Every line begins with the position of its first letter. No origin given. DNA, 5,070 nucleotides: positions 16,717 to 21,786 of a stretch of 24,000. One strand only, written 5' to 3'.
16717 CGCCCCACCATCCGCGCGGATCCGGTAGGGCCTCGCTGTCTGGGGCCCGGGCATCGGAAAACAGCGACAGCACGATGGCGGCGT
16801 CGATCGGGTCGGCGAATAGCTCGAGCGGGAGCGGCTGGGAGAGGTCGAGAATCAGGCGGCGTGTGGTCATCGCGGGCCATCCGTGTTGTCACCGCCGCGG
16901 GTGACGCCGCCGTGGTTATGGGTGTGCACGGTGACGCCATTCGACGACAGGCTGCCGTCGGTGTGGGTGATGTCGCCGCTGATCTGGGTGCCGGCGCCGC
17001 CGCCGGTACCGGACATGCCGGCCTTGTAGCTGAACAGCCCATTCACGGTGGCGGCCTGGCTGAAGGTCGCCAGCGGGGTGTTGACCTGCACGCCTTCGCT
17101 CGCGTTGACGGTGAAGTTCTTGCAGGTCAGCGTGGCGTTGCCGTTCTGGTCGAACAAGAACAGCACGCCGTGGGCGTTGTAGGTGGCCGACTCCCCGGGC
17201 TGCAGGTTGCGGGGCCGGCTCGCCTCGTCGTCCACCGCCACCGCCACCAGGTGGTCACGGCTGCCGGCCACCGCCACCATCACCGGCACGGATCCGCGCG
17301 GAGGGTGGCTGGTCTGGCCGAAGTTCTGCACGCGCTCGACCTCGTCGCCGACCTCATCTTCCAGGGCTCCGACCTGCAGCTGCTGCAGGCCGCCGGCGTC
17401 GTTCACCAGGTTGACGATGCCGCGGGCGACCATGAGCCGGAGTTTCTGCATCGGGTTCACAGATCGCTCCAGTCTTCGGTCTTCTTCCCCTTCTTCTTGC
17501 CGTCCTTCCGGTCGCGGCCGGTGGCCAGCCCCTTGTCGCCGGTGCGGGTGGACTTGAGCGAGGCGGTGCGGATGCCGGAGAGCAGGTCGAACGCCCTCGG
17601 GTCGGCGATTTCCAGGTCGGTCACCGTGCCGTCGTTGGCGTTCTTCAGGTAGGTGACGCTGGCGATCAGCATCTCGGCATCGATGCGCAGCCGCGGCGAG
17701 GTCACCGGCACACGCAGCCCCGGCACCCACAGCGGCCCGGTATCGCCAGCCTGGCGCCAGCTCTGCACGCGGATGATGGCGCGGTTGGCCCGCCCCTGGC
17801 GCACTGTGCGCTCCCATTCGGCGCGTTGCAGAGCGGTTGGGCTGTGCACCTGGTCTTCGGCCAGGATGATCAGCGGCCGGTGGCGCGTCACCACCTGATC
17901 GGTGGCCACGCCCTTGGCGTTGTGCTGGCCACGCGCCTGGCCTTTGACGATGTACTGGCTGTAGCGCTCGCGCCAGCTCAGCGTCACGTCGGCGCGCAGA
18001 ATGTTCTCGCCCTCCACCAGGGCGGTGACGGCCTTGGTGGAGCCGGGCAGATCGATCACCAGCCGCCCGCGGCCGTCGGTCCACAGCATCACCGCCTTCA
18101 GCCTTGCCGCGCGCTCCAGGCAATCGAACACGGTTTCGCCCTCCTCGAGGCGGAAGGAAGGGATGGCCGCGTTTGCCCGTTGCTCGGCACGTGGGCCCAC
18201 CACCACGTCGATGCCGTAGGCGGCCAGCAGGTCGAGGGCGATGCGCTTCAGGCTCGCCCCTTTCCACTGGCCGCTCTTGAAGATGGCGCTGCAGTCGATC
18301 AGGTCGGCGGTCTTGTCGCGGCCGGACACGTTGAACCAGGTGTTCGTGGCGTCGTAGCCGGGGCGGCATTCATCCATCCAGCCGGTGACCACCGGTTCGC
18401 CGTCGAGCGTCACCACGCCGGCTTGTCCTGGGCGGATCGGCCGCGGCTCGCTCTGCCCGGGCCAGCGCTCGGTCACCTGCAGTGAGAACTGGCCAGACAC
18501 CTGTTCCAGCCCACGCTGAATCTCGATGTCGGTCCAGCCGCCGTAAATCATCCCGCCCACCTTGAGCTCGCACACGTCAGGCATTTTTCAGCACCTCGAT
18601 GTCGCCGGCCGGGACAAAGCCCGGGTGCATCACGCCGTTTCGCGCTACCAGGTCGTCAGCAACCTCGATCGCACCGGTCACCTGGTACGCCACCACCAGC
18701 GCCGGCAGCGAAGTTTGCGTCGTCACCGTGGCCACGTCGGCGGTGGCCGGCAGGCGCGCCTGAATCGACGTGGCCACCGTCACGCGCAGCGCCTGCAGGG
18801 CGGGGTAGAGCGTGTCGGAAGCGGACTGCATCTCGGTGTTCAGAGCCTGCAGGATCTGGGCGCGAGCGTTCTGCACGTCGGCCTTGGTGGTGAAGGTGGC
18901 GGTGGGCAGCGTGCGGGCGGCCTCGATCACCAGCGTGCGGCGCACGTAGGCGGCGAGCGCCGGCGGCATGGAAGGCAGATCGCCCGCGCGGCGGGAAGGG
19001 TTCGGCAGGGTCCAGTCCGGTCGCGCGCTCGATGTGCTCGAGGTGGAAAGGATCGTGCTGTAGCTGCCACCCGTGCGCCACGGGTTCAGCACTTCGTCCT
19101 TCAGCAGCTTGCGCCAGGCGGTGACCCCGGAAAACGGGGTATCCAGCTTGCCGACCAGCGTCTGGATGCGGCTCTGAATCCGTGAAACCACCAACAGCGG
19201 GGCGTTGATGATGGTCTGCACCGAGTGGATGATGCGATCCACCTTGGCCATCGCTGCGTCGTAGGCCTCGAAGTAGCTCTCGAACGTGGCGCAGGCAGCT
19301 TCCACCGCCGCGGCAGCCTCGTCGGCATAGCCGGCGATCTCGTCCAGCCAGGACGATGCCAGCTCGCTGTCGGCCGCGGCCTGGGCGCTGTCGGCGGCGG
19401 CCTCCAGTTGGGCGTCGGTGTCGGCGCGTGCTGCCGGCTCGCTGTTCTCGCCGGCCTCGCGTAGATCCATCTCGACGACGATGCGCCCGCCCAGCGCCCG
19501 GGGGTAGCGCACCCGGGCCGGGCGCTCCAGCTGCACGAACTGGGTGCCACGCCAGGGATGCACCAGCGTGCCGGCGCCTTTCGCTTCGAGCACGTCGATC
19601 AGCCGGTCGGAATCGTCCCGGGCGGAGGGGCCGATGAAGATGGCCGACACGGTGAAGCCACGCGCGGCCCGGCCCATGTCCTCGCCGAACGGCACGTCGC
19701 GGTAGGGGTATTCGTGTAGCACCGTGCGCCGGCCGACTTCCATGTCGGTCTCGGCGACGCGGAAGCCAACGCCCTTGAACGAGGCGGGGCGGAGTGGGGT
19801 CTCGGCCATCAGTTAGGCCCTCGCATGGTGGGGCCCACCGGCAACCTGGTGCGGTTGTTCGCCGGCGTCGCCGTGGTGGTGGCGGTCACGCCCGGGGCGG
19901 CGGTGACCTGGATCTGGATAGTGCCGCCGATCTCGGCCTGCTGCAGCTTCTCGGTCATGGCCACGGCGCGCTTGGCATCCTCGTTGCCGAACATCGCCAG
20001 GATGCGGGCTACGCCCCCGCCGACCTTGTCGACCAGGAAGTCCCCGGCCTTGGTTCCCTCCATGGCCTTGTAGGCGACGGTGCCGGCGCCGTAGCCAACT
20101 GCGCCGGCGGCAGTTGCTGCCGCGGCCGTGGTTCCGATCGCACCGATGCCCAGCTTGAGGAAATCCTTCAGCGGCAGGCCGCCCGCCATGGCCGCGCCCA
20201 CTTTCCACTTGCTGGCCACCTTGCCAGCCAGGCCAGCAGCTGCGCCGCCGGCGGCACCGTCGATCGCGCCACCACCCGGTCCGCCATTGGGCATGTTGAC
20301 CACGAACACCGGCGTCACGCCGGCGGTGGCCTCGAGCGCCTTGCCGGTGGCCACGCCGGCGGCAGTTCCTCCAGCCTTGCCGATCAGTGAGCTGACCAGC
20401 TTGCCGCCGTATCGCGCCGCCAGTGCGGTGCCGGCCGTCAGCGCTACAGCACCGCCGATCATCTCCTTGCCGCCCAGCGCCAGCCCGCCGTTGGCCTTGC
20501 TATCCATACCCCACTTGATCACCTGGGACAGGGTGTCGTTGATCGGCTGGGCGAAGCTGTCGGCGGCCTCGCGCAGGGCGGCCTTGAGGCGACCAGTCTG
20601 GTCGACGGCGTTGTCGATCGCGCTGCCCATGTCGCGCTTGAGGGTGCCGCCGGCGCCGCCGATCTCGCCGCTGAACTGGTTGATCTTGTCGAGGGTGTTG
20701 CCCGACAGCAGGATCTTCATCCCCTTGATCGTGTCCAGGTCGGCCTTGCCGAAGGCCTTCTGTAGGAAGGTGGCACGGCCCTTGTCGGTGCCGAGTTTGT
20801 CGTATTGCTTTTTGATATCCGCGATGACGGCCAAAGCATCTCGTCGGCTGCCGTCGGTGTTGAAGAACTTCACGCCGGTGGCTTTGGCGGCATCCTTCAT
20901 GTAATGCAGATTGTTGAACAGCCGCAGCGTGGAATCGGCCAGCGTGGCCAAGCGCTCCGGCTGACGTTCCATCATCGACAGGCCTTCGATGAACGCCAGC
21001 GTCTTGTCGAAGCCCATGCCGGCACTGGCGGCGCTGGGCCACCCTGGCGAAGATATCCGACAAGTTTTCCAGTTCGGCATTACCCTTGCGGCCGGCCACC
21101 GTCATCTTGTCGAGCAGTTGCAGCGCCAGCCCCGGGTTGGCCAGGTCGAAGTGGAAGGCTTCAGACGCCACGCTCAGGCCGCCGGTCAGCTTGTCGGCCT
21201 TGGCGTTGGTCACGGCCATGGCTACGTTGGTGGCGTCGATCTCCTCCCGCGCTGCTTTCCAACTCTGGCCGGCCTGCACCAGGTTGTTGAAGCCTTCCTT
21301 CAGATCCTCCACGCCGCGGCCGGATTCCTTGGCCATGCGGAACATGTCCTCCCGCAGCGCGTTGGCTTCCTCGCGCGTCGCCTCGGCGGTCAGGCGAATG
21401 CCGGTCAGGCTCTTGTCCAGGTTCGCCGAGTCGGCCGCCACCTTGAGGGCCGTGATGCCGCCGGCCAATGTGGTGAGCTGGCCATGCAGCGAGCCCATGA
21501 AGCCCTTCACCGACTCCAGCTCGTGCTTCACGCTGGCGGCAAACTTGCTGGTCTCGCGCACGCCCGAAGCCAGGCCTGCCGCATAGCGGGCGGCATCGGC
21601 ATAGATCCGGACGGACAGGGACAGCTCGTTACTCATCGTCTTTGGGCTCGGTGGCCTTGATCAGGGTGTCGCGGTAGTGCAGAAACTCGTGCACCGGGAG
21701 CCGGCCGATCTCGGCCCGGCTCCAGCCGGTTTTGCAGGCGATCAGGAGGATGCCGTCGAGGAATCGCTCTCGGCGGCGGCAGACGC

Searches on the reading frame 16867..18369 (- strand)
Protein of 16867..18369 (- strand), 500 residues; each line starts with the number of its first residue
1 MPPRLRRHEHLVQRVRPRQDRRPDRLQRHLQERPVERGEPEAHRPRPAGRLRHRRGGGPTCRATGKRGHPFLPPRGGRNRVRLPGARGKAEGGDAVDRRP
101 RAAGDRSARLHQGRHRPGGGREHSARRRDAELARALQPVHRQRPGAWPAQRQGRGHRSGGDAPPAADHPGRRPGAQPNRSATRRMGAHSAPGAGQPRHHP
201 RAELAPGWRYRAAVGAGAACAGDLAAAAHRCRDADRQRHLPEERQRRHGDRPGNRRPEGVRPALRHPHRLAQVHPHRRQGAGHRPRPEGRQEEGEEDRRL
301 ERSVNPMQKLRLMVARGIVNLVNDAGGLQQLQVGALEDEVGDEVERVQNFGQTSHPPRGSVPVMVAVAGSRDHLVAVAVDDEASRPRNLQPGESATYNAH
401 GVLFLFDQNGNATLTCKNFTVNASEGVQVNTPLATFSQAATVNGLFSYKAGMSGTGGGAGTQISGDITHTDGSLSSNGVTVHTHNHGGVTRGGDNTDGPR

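Call 108: search_protein_families(library=pfam, proteins=[window:16867-18369:-], max_evalue=0.01)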
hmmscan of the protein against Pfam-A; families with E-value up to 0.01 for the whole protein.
window:16867-18369:- (500 aa): 3 families
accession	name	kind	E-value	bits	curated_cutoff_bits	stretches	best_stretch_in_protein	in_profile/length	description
PF06890.18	Phage_Mu_Gp45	-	3.5e-23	81.8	24.1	1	316-382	1-67/68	Bacteriophage Mu Gp45, N-terminal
PF18715.7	Phage_spike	-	6.5e-08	32.9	28.2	1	415-477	1-53/53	Phage spike trimer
PF18946.5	Apex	-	5.7e-06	26.7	20.8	1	478-499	1-22/23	GpV Apex motif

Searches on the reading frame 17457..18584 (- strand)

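Call 19: search_protein_families(library=phrogs, proteins=[window:17457-18584:-], max_evalue=0.001)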
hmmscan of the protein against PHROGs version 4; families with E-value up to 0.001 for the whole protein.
window:17457-18584:- (375 aa): 6 families
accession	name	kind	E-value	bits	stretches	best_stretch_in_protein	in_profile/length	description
phrog_177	-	tail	8.4e-120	402.4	1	1-374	76-454/623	baseplate hub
phrog_11191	-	unknown function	2.4e-61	207.9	1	5-237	10-238/258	-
phrog_15015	-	unknown function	4.6e-36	124.6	1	5-128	5-127/127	-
phrog_9932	-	unknown function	1e-20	75.2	1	226-368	9-142/155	-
phrog_38365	-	unknown function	1.5e-12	48.8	1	136-229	5-97/122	-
phrog_10402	-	unknown function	1.1e-07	33.3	1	1-71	1-75/89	-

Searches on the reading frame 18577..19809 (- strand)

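Call 19: search_protein_families(library=phrogs, proteins=[window:18577-19809:-], max_evalue=0.001)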
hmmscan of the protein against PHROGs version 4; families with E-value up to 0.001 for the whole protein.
window:18577-19809:- (410 aa): 6 families
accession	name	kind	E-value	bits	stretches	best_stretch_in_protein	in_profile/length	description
phrog_184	-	tail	3.3e-79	268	1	3-403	6-404/411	baseplate hub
phrog_16855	-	tail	7.8e-25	88.7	1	3-151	5-153/158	Gpu-like tail protein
phrog_20901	-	unknown function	1.1e-17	65.2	1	10-208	27-236/259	-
phrog_17109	-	DNA, RNA and nucleotide metabolism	1.3e-11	45.8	1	305-404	99-199/204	DNA circularization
phrog_38255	-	unknown function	2.6e-05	25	1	304-407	86-194/196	-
phrog_23801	-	unknown function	0.00022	21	1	325-401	496-573/580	-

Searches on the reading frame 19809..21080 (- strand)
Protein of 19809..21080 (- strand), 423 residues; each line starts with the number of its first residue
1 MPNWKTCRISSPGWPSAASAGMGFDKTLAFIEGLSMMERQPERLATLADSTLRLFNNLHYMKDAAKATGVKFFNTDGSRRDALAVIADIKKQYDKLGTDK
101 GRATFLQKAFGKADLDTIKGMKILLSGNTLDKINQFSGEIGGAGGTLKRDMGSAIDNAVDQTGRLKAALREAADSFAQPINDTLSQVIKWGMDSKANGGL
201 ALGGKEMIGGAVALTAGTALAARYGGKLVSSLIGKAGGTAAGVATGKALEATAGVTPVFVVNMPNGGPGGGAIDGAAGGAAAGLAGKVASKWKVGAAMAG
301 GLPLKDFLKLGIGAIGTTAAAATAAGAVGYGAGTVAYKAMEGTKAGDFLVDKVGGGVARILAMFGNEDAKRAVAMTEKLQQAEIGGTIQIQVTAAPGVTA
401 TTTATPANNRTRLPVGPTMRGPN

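Call 19: search_protein_families(library=phrogs, proteins=[window:19809-21080:-], max_evalue=0.001)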
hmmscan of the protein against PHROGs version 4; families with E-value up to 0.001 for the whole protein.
window:19809-21080:- (423 aa): 2 families
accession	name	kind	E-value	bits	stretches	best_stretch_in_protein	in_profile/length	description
phrog_973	-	tail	1e-17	64.4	1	74-406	274-651/1465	tail length tape measure protein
phrog_1533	-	tail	2.3e-06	26.4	1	61-378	428-685/1688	tail length tape measure protein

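Call 117: find_related_loci(query=window:19809-21080:-, collection=viral_contigs, flank=10000)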
Query window:19809-21080:- (423 aa) in viral_contigs; peptide patterns used: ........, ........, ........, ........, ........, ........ (x = any residue, [..] = any of these).
21 stretches matched a pattern; 18 encode a relative of the query (tblastn E <= 1e-3); 16 distinct loci.
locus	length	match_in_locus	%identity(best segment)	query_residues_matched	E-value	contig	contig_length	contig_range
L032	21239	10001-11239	82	15-423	0e+0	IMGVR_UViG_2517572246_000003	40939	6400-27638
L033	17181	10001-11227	58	15-423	9e-126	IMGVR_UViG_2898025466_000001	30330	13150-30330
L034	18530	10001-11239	56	15-423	7e-126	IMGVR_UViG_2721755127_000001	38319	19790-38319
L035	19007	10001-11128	62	16-392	8e-125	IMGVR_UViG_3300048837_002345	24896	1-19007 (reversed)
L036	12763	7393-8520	62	16-392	8e-125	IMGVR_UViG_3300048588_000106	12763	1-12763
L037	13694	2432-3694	56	15-406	9e-121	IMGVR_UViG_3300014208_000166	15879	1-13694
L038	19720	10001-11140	61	16-392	8e-117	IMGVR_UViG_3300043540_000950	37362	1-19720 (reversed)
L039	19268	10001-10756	71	15-270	1e-109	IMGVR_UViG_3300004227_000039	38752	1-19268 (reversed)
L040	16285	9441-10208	67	15-269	1e-103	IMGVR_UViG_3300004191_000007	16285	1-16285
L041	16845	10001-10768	67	15-269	1e-103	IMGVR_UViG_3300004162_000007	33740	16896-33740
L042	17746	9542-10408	61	15-304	2e-101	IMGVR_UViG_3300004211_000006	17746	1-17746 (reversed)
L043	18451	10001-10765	63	16-270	4e-95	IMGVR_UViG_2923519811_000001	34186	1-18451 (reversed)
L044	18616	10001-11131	55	15-398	2e-117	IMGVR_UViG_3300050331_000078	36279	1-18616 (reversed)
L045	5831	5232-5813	70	15-208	2e-86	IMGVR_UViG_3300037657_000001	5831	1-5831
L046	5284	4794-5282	75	15-177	6e-78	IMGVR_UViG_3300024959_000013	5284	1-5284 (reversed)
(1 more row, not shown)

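Call 120: search_protein_families(library=pfam, proteins=[L032:51-1826:+, L032:1876-2334:+, L032:2331-2939:+, L032:2936-3475:+, L032:3241-4011:+, L032:4186-4755:+, L032:5045-5638:+, L032:5878-7356:+, L032:8060-8800:+, L032:8810-9292:+], max_evalue=0.001)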
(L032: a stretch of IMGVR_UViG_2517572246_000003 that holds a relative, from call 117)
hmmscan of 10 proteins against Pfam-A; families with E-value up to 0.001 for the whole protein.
L032:51-1826:+ (591 aa): 0 families

L032:1876-2334:+ (152 aa): 0 families

L032:2331-2939:+ (202 aa): 1 family
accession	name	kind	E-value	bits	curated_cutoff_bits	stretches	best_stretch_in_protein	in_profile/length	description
PF24175.2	SU10_adaptor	-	0.00011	23.2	27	1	3-121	2-121/194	SU10 adaptor protein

L032:2936-3475:+ (179 aa): 0 families

L032:3241-4011:+ (256 aa): 1 family
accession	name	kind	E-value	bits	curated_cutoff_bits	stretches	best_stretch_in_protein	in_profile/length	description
PF01510.30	Amidase_2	-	4.6e-12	46.8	26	1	82-209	3-123/131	N-acetylmuramoyl-L-alanine amidase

L032:4186-4755:+ (189 aa): 0 families

L032:5045-5638:+ (197 aa): 0 families

L032:5878-7356:+ (492 aa): 3 families
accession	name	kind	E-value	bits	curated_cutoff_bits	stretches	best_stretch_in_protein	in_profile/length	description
PF04984.19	Phage_sheath_1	-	1.8e-11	44.6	31.4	1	211-369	2-167/168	Phage tail sheath protein subtilisin-like domain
PF17481.7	Phage_sheath_domII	-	6e-09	36.7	31.4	1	104-201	2-97/98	Phage tail sheath protein beta-sandwich domain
PF17482.7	Phage_sheath_1C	-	1.2e-06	29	26.9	1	380-489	3-102/104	Phage tail sheath C-terminal domain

L032:8060-8800:+ (246 aa): 0 families

L032:8810-9292:+ (160 aa): 2 families
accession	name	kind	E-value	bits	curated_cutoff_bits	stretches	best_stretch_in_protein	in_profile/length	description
PF23746.1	Gp41_Mu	-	0.00037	21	27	0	59-145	1-98/107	Tail assembly protein gp41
PF10109.15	Phage_TAC_7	-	0.00096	19.6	25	0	57-138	2-74/79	Phage tail assembly chaperone proteins, E, or 41 or 14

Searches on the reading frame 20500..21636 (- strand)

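Call 108: search_protein_families(library=pfam, proteins=[window:20500-21636:-], max_evalue=0.01)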
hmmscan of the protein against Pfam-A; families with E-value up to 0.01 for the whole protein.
window:20500-21636:- (378 aa): 2 families
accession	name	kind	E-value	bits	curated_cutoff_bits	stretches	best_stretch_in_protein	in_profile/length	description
PF10145.14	PhageMin_Tail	-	1.4e-07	32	33.2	1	102-200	4-104/201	Phage-related minor tail protein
PF20155.4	TMP_3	-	0.0015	18.7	41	1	65-158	5-98/192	Tape measure protein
